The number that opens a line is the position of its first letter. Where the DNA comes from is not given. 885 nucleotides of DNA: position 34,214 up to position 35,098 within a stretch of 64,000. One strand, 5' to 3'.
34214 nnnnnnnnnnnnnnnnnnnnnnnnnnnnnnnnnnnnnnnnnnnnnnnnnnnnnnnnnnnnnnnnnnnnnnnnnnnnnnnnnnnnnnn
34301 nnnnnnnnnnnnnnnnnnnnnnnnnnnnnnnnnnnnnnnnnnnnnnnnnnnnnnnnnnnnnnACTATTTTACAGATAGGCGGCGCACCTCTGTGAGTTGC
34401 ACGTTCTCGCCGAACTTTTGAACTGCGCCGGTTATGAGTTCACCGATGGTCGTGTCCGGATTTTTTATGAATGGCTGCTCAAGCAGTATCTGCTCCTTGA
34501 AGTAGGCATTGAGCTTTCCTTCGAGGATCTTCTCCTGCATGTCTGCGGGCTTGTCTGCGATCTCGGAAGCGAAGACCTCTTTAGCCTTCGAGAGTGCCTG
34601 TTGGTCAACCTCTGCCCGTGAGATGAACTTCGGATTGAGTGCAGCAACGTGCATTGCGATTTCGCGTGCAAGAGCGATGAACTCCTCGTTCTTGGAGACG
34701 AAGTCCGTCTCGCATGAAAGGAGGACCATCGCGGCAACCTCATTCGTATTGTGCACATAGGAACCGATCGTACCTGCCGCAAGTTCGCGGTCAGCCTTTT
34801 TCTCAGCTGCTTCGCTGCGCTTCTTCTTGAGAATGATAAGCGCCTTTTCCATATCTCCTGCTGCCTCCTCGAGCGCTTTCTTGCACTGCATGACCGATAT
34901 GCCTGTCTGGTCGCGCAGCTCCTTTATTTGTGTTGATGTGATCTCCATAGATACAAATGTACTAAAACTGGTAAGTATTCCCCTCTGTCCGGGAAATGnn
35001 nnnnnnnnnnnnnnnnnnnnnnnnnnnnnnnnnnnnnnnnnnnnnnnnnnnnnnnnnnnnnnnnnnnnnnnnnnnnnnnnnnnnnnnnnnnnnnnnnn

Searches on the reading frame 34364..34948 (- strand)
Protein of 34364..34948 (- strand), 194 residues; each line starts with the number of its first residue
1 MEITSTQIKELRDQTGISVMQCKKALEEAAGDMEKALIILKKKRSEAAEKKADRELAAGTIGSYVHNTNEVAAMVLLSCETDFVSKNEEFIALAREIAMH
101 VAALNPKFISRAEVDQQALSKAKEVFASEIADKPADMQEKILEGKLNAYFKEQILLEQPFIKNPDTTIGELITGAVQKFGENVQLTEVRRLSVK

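Call 8: search_protein_families(library=pfam, proteins=[window:34364-34948:-], max_evalue=0.001)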
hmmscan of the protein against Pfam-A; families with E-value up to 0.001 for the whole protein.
window:34364-34948:- (194 aa): 3 families
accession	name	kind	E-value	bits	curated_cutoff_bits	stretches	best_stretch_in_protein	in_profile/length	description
PF00889.24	EF_TS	-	1.6e-30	106.7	27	1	57-177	78-192/204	Elongation factor TS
PF25025.1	EF-Ts_N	-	2.8e-06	27.7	33.2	1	4-41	13-51/60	Elongation factor Ts, mitochondrial, N-terminal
PF22566.2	UBA_8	-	0.00018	21.6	26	1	8-37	7-36/46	UBA-like domain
